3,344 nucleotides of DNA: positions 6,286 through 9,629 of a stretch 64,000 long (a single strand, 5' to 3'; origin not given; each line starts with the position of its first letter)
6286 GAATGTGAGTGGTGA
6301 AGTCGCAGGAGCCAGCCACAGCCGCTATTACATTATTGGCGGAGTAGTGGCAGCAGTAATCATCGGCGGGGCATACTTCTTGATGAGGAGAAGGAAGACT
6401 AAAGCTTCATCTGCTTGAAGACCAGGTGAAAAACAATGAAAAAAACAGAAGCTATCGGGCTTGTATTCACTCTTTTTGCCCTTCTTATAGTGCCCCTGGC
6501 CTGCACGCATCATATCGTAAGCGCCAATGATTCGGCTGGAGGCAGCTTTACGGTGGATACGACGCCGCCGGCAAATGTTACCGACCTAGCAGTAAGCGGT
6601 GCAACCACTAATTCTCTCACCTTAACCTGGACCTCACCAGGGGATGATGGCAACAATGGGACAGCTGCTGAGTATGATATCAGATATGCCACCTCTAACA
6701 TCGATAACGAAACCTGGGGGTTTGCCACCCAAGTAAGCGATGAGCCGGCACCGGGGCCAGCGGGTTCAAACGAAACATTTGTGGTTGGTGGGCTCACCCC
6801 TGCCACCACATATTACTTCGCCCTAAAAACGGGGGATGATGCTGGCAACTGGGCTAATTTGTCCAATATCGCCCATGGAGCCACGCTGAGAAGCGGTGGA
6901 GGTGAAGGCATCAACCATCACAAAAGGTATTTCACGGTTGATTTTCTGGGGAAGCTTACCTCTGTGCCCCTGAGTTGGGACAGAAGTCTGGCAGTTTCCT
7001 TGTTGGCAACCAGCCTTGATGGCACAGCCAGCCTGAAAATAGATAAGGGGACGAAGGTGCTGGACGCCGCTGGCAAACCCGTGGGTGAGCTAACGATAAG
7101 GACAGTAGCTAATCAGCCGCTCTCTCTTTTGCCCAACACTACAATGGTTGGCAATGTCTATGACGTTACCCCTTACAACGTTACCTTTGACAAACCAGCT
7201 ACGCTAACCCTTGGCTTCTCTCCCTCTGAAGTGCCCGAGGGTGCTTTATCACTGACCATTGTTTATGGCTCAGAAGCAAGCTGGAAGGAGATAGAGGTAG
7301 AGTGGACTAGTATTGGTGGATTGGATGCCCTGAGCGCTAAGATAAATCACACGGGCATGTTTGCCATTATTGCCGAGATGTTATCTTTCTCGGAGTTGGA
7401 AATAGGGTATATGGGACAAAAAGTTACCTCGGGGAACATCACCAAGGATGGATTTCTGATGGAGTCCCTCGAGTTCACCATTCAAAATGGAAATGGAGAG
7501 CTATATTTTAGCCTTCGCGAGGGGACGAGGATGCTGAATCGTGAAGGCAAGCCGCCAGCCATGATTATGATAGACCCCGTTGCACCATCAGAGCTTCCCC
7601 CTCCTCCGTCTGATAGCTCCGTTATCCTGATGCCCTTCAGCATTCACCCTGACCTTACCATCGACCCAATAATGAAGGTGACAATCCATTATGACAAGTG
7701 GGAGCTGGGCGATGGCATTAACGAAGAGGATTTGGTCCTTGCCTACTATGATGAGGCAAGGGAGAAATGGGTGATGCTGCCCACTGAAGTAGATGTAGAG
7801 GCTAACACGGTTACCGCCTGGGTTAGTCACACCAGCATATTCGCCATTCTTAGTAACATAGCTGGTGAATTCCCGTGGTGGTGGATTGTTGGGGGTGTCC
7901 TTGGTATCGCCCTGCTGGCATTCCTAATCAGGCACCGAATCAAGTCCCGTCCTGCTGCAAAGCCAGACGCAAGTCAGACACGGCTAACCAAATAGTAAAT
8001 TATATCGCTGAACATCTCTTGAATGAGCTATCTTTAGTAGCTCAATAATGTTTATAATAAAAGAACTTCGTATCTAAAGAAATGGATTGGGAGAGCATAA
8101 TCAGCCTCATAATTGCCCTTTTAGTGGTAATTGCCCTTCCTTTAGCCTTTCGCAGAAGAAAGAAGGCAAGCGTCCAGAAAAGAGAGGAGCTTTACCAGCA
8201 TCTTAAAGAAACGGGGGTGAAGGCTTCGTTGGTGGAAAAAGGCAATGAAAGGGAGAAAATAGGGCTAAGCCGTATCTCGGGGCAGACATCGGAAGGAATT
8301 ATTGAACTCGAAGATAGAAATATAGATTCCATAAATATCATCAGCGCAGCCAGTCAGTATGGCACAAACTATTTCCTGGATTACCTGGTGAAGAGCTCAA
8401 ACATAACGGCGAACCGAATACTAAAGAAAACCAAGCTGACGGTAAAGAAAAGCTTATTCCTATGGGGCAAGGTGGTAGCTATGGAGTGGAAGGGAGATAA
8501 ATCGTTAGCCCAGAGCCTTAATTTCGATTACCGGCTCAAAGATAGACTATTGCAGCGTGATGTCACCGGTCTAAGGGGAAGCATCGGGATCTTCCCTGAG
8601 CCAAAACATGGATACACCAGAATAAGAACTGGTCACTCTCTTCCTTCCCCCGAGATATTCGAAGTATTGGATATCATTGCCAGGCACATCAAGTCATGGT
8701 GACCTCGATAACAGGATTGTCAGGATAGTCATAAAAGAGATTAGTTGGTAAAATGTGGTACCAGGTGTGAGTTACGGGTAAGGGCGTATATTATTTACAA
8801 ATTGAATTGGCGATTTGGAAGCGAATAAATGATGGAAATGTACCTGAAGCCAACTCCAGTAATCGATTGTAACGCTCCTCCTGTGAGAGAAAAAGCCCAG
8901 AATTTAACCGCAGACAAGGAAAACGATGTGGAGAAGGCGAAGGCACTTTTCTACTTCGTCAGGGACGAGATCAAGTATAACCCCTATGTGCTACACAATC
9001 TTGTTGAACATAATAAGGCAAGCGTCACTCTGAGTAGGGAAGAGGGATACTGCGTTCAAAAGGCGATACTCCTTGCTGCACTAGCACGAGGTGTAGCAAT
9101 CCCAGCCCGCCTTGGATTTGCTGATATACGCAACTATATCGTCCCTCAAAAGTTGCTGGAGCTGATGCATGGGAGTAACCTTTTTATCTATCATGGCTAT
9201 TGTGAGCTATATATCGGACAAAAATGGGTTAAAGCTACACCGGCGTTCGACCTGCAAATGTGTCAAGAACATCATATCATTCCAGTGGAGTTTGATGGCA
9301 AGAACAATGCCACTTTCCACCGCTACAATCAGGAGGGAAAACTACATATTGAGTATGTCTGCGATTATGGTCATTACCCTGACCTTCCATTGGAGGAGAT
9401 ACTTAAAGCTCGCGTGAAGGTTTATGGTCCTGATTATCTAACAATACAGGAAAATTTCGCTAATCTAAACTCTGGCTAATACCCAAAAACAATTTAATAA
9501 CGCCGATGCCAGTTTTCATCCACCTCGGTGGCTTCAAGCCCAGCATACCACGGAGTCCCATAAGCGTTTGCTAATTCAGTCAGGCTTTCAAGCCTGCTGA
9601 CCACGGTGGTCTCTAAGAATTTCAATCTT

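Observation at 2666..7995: Cluster of four secreted surface proteins next to tRNA-Arg: sequon-rich paralogs, an FN3-domain protein, and C-terminal TM/basic-tail anchors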

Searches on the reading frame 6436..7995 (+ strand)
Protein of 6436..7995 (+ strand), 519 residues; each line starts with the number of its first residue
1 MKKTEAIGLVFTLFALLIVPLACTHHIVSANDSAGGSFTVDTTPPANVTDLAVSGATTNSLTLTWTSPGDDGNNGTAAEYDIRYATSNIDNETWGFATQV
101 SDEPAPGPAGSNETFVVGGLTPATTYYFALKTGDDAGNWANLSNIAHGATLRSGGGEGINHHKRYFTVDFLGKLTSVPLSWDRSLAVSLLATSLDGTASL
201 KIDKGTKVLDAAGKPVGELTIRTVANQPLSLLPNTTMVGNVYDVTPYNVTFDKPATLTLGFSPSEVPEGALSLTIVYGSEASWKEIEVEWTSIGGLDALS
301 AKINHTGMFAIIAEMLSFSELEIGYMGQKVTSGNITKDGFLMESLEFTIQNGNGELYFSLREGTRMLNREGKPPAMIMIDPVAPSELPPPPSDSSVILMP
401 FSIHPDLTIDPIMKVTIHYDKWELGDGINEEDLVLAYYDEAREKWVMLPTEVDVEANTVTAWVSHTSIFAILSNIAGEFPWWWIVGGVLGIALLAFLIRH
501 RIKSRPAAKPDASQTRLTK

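Call 4: search_protein_families(library=pfam, proteins=[window:6436-7995:+], max_evalue=1)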
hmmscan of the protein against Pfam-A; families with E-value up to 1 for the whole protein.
window:6436-7995:+ (519 aa): 3 families
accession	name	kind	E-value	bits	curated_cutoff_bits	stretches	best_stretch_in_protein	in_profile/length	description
PF00041.27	fn3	-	1.4e-08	35.3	25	1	48-137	3-73/84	Fibronectin type III domain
PF16656.11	Pur_ac_phosph_N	-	3.8e-07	31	30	1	51-139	6-85/93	Purple acid Phosphatase, N-terminal domain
PF25059.1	FN3_DSCAM-DSCAML_C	-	0.14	12.9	39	0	111-145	43-77/89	DSCAM/DSCAML C-terminal Fn3-like domain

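Call 5: search_protein_families(library=ncbifam, proteins=[window:6436-7995:+], max_evalue=1)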
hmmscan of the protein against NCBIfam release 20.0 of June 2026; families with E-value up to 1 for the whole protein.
window:6436-7995:+ (519 aa): 4 families
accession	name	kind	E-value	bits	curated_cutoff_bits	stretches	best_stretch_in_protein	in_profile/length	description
TIGR00868.1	hCaCC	subfamily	1.8e-09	35.9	900.85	1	39-146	750-862/863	calcium-activated chloride channel protein 1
NF041611.1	exoglucan_CbhB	equivalog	1.8e-05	23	1950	1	37-184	698-824/997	exoglucanase CbhB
TIGR04213.1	PGF_pre_PGF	domain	0.0053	16.8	28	1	422-471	101-148/153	PGF-pre-PGF domain-containing protein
NF045522.1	MXAN_2561_fam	equivalog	0.054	13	150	1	107-154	215-262/304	MXAN_2561 family MXYO-CTERM-anchored protein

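Call 68: find_homologous_proteins(query=window:6436-7995:+, max_evalue=0.001)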
Query window:6436-7995:+ (519 aa): 139 proteins with E <= 0.001 among 8000 candidates; the best 120 are listed.
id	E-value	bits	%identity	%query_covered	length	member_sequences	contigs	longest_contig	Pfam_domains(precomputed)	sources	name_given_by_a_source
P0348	0.0e+0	1172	100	100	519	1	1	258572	PF00041.28,PF16656.12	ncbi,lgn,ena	-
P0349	0.0e+0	1113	96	100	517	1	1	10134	PF00041.28,PF16656.12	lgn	-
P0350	0.0e+0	1028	96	92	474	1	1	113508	PF00041.28,PF16656.12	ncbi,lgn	-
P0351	3.5e-288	974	85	100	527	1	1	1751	PF00041.28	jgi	jgi:hypothetical protein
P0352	1.9e-285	965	84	100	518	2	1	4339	PF00041.28,PF16656.12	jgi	jgi:hypothetical protein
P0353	7.8e-284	960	85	100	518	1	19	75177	PF00041.28,PF16656.12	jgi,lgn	-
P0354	2.3e-283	959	84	100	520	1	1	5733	PF00041.28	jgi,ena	-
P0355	2.9e-283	958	85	100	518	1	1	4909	PF00041.28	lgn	-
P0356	3.9e-283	958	85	100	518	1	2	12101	PF00041.28,PF16656.12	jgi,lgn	-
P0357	9.9e-283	956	85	100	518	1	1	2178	PF00041.28,PF16656.12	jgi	-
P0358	1.7e-282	956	85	100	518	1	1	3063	PF00041.28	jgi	jgi:hypothetical protein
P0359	3.4e-281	951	84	100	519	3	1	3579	PF00041.28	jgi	-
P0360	7.7e-281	950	84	100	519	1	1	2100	PF00041.28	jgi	-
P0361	8.1e-280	947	83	100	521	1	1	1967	PF00041.28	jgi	-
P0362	8.5e-280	947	84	100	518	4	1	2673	PF00041.28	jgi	jgi:hypothetical protein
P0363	3.8e-279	945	84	100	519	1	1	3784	PF00041.28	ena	-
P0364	3.9e-279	945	82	100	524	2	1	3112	PF00041.28,PF16656.12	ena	-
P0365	1.5e-278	943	83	100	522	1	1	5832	PF00041.28,PF16656.12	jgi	-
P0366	3.3e-276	935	83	100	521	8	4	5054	PF00041.28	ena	-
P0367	3.7e-276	935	82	100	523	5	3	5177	PF00041.28,PF16656.12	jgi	-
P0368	1.3e-275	933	81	100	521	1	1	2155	PF00041.28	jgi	-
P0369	1.5e-275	933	83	100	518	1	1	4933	PF00041.28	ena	-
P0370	1.5e-273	926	82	100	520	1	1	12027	PF00041.28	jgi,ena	-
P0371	2.8e-272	922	82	100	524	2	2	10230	PF00041.28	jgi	jgi:hypothetical protein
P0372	4.5e-272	921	80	100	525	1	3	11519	PF00041.28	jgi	-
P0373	5.1e-272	921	82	100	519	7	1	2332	PF00041.28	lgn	-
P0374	6.4e-272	921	80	100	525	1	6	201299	PF00041.28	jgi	-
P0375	8.4e-272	920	82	100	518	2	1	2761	PF00041.28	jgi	-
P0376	1.4e-271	920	81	100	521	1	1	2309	PF00041.28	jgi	-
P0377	3.2e-270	915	80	100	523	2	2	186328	PF00041.28,PF16656.12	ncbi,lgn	-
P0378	7.8e-269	911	81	100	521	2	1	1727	PF00041.28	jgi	-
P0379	2.3e-267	906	81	99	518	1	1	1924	PF00041.28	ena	-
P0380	1.5e-265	900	81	97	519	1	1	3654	PF00041.28,PF16656.12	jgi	jgi:hypothetical protein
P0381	8.6e-265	897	81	97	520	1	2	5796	PF00041.28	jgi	-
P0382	9.8e-265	897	83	95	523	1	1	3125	PF00041.28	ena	-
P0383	3.8e-264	895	78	100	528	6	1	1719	PF00041.28,PF16656.12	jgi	-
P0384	6.7e-264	894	80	99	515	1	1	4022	PF00041.28,PF16656.12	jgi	-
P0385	9.7e-264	894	82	95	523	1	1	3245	PF00041.28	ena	-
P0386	9.8e-264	894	79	100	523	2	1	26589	PF00041.28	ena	-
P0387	3.5e-263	892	80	97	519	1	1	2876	PF00041.28,PF16656.12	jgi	-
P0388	3.6e-263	892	79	100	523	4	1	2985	PF00041.28,PF16656.12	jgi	jgi:hypothetical protein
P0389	3.8e-262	889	80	97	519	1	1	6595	PF00041.28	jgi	-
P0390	4.8e-262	888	79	97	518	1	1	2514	PF00041.28,PF16656.12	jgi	-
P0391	5.2e-262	888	79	100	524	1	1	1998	PF00041.28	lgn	-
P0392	6.7e-262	888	80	100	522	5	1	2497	PF00041.28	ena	-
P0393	8.2e-262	887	80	97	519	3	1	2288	PF00041.28,PF16656.12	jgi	-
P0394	9.1e-258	874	80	95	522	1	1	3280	PF00041.28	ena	-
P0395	2.0e-257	873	80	95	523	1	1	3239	PF00041.28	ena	-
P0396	8.2e-257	871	77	100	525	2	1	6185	PF00041.28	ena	-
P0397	9.0e-257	871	79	100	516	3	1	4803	PF00041.28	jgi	-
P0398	1.8e-256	870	80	95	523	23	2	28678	PF00041.28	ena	-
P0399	4.0e-256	869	80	95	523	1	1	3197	PF00041.28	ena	-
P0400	2.0e-255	866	77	100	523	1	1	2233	PF00041.28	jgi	-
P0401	5.6e-253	858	81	92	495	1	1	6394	PF00041.28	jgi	jgi:hypothetical protein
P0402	6.3e-249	845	75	100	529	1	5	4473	PF00041.28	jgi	-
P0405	7.8e-179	614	58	22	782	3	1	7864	PF25059.2,PF23376.2,PF24058.2,PF25788.3,PF24489.2,PF14292.13,PF13860.13,PF16794.12,PF00041.28,PF10179.16,PF16656.12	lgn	-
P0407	2.4e-165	569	52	21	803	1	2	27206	PF25059.2,PF23376.2,PF18962.8,PF25788.3,PF13860.13,PF16794.12,PF00041.28,PF10179.16,PF16656.12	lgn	-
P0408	1.2e-157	544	79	64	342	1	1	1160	PF00041.28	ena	-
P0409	1.4e-157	543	55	21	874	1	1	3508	PF16655.13,PF23376.2,PF25788.3,PF14292.13,PF00041.28,PF10179.16,PF16656.12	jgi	jgi:hypothetical protein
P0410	4.8e-139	482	58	23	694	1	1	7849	PF16655.13,PF13585.13,PF18962.8,PF13860.13,PF00041.28,PF10179.16,PF16656.12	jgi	jgi:hypothetical protein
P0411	1.7e-137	477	55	22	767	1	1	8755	PF16655.13,PF25788.3,PF00041.28,PF10179.16,PF16656.12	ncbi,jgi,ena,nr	ncbi:MAG: hypothetical protein DRP45_05915 [Candidatus Zixiibacteriota bacterium]|nr:MAG: hypothetic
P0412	2.2e-137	477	56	23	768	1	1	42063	PF16655.13,PF25059.2,PF13585.13,PF25788.3,PF00041.28,PF10179.16,PF16656.12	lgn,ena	-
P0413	6.3e-133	462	56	23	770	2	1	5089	PF16655.13,PF25788.3,PF24489.2,PF00041.28,PF10179.16,PF16656.12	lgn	-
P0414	1.3e-129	451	55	21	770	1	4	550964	PF25788.3,PF24489.2,PF14292.13,PF16794.12,PF00041.28,PF10179.16,PF16656.12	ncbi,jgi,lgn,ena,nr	ncbi:MAG TPA: fibronectin type III domain-containing protein [Acidobacteriota bacterium]|nr:fibronec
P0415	1.6e-129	451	59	22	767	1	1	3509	PF16655.13,PF25788.3,PF14292.13,PF16794.12,PF00041.28,PF10179.16,PF16656.12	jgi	-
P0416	9.6e-129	448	54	21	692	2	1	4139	PF16655.13,PF25059.2,PF25788.3,PF25814.2,PF16656.12,PF13585.13,PF18962.8,PF14292.13,PF13860.13,PF16794.12,PF00041.28,PF10179.16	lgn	-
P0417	3.3e-128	447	58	19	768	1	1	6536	PF16655.13,PF25788.3,PF24489.2,PF00041.28,PF10179.16,PF16656.12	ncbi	-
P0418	8.1e-125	435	53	21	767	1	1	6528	PF16655.13,PF25059.2,PF25788.3,PF00041.28,PF10179.16,PF16656.12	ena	-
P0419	5.5e-124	433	57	21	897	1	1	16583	PF25788.3,PF00041.28,PF10179.16,PF16656.12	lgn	-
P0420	3.3e-123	430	53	22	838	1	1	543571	PF12768.14,PF17164.11,PF25788.3,PF00041.28,PF10179.16,PF16656.12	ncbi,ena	-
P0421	2.6e-120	421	57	21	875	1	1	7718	PF16655.13,PF16794.12,PF00041.28,PF10179.16,PF16656.12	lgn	-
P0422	6.4e-106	373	57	21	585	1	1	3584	PF25788.3,PF14292.13,PF00041.28,PF10179.16,PF16656.12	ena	-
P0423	1.1e-98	349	58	21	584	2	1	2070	PF23376.2,PF18962.8,PF13860.13,PF00041.28,PF10179.16,PF16656.12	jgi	jgi:hypothetical protein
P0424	2.6e-97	345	54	21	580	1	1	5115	PF23376.2,PF18962.8,PF25788.3,PF13860.13,PF00041.28,PF10179.16,PF16656.12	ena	-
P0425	5.3e-92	327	60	21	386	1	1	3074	PF16655.13,PF25059.2,PF25788.3,PF24489.2,PF14292.13,PF00041.28,PF10179.16,PF16656.12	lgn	-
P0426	1.5e-84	303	53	21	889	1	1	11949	PF00041.28,PF10179.16,PF16656.12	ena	-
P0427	6.1e-76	274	52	21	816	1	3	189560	PF00041.28,PF10179.16,PF16656.12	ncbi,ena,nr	ncbi:MAG: hypothetical protein KAJ58_02410 [Candidatus Pacebacteria bacterium]|nr:hypothetical prote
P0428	1.3e-72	263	50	20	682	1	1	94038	PF03781.23,PF00041.28,PF10179.16,PF16656.12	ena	-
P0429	7.4e-72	261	52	23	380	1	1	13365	PF00041.28,PF16656.12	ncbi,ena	-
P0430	7.2e-71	257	45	24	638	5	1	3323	PF25174.2,PF26549.1,PF00930.28,PF26550.2,PF07676.19,PF00041.28,PF16656.12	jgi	jgi:hypothetical protein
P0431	3.8e-70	255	42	28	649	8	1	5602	PF25174.2,PF26549.1,PF00930.28,PF23381.2,PF26550.2,PF25460.2,PF07676.19,PF00041.28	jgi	-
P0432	6.0e-68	248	28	90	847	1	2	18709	PF07705.18,PF00041.28,PF16656.12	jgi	jgi:archaellum component FlaG (FlaF/FlaG flagellin family)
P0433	5.7e-63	231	53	22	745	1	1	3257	PF07705.18,PF00041.28,PF16656.12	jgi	jgi:hypothetical protein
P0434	2.6e-62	229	54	20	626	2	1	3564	PF25174.2,PF26549.1,PF00930.28,PF23381.2,PF26550.2,PF25460.2,PF07676.19,PF00041.28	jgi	jgi:hypothetical protein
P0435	5.2e-60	222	53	20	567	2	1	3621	PF25174.2,PF26549.1,PF00930.28,PF23381.2,PF26550.2,PF07676.19,PF00041.28,PF16656.12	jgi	jgi:Tol biopolymer transport system component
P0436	1.7e-54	203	53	22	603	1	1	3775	PF12768.14,PF17164.11,PF00041.28,PF16656.12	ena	-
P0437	2.0e-54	203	50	21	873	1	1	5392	PF13860.13,PF00041.28,PF16656.12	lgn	-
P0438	1.1e-53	201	37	60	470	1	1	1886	PF00041.28,PF16656.12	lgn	-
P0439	5.0e-50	189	40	53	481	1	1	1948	PF00041.28,PF16656.12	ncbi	-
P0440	1.6e-49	187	40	55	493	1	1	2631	PF00041.28,PF16656.12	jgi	jgi:hypothetical protein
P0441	1.5e-47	180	42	44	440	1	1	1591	PF00041.28,PF16656.12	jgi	-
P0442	2.7e-46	176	32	68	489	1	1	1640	PF00041.28,PF16656.12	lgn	-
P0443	4.1e-45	172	39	28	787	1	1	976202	PF13229.13,PF00041.28,PF05048.20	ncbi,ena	-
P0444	1.0e-44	171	44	26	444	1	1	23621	PF00041.28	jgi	-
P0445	4.0e-40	156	38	42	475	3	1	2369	PF00041.28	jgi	jgi:hypothetical protein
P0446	5.6e-39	152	31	55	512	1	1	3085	PF00041.28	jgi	jgi:hypothetical protein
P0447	1.8e-37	147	57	26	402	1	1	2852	PF00041.28,PF16656.12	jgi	-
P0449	6.2e-37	145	50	21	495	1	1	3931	PF00041.28,PF16656.12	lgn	-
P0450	1.2e-31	128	51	21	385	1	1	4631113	PF16794.12,PF00041.28,PF16656.12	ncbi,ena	-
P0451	4.2e-29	120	58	22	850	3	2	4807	PF08126.17,PF01364.25,PF00041.28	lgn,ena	-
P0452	2.2e-28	117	58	20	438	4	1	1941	PF00404.25,PF00041.28,PF16656.12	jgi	-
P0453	1.1e-27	115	55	24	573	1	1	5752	PF00041.28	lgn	-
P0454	1.5e-27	115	50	26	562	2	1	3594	PF22494.4,PF10282.16,PF25174.2,PF21783.3,PF01436.28,PF00041.28,PF23414.2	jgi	jgi:YVTN family beta-propeller protein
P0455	1.9e-27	114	49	28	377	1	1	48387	PF03781.23,PF00041.28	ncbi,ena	-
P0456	2.3e-27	114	59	20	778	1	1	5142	PF16655.13,PF25788.3,PF12799.14,PF13855.13,PF00041.28,PF16656.12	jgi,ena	-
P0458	7.8e-24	102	50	26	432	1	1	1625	PF00041.28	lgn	-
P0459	6.5e-23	99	51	20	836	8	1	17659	PF03781.23,PF08309.18,PF00041.28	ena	-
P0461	4.0e-20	90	49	22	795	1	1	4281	PF00041.28,PF16656.12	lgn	-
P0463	5.5e-17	80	35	39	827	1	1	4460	PF13229.13,PF17963.8,PF18998.7,PF05345.19,PF00041.28,PF18911.7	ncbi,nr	ncbi:MAG: right-handed parallel beta-helix repeat-containing protein, partial [Planctomycetes bacter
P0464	5.7e-17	80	39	20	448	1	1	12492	PF19565.5,PF00041.28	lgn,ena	-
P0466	1.2e-16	79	45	21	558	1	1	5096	PF00041.28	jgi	jgi:hypothetical protein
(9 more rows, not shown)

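Call 69: find_encoding_contigs(protein=P0348, flank=10000, max_places=4)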
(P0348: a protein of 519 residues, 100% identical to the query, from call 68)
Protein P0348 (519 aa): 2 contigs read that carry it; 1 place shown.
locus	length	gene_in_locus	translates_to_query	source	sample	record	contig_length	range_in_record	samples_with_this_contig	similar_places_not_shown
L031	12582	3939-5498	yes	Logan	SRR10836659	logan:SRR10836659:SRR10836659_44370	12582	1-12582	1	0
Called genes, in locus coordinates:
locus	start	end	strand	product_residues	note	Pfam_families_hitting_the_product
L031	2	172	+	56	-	?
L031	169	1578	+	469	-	-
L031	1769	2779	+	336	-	-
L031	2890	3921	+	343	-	-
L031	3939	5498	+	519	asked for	PF00041:fn3, PF16656:Pur_ac_phosph_N (weak)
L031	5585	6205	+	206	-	-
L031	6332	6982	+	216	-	PF01841:Transglut_core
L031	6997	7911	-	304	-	PF01791:DeoC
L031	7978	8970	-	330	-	PF00365:PFK, PF01513:NAD_kinase (faint)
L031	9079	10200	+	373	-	PF00149:Metallophos, PF12850:Metallophos_2 (faint)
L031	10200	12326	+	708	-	PF02463:SMC_N (faint), PF13476:AAA_23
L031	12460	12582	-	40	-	?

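Call 72: search_solved_structures(query=window:6436-7995:+, max_evalue=1)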
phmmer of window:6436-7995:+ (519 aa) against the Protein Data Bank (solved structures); distinct sequences matched with E-value up to 1: 26.
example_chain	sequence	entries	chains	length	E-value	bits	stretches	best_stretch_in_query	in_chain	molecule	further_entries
1bj8_A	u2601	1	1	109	0.00016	23.6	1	42-151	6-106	GP130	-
1bqu_A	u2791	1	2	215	0.00036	22.4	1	38-151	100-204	PROTEIN (GP130)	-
1pvh_A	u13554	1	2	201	0.00052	21.9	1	38-150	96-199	Interleukin-6 receptor beta chain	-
8upa_B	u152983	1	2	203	0.00056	21.8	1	38-150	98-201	Interleukin-6 receptor subunit beta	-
1i1r_A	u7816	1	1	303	0.00093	21.1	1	38-151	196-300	INTERLEUKIN-6 RECEPTOR BETA CHAIN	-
8dps_A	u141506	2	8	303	0.001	21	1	38-151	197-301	Interleukin-6 receptor subunit beta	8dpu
3l5h_A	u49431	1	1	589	0.0011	20.9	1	38-152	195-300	Interleukin-6 receptor subunit beta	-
8dpt_A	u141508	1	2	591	0.0011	20.9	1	38-152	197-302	Interleukin-6 receptor subunit beta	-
8d6a_A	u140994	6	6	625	0.0012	20.7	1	38-152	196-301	Interleukin-6 receptor subunit beta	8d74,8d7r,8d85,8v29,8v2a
8d82_A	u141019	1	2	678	0.0014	20.5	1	38-152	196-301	Interleukin-6 receptor subunit beta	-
1p9m_A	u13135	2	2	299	0.0021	19.9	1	38-150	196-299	Interleukin-6 receptor beta chain | Interleukin-6 receptor subunit beta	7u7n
1va9_A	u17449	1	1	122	0.026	16.3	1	34-157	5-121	Down syndrome cell adhesion molecule like-protein 1b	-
6x3a_A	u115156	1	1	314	0.03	16.1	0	43-87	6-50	Receptor-type tyrosine-protein phosphatase delta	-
6tpw_A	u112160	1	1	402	0.03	16.1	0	41-92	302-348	Receptor-type tyrosine-protein phosphatase F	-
6iaa_A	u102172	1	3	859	0.065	15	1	41-93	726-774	Roundabout homolog 2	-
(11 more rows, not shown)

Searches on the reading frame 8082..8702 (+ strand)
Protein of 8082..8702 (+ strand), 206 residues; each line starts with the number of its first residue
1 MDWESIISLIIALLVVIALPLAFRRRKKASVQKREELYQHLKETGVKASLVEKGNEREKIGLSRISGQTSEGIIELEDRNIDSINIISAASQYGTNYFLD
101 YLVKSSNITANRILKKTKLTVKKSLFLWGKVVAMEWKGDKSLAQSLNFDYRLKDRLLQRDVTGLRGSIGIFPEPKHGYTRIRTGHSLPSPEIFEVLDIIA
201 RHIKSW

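Call 4: search_protein_families(library=pfam, proteins=[window:8082-8702:+], max_evalue=1)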
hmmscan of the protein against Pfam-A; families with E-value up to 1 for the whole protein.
window:8082-8702:+ (206 aa): 0 families

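Call 5: search_protein_families(library=ncbifam, proteins=[window:8082-8702:+], max_evalue=1)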
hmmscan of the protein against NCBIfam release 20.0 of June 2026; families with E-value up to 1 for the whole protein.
window:8082-8702:+ (206 aa): 2 families
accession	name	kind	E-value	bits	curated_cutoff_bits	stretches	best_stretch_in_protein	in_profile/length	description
NF041013.1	T4P_ComGE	equivalog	0.023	14.8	49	1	3-44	9-52/83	competence type IV pilus minor pilin ComGE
NF045529.2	Heimdall-CTERM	domain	0.75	10.3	24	0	8-28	6-25/26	Heimdall-CTERM domain-containing surface protein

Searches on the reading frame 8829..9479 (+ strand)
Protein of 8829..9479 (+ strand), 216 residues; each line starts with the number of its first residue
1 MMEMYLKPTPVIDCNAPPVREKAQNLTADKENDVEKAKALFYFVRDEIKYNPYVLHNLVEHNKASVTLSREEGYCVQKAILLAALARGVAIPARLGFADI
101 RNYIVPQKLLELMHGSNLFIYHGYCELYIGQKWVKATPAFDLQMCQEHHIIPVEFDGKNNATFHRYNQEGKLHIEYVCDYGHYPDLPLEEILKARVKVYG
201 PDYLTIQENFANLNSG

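Call 4: search_protein_families(library=pfam, proteins=[window:8829-9479:+], max_evalue=1)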
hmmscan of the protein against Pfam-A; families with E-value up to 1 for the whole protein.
window:8829-9479:+ (216 aa): 1 family
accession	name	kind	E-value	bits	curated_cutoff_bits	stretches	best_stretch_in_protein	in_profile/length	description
PF01841.26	Transglut_core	-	8.2e-16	58.7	23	1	21-138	2-108/108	Transglutaminase-like superfamily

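Call 5: search_protein_families(library=ncbifam, proteins=[window:8829-9479:+], max_evalue=1)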
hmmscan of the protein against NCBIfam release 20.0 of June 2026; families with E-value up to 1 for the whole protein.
window:8829-9479:+ (216 aa): 0 families
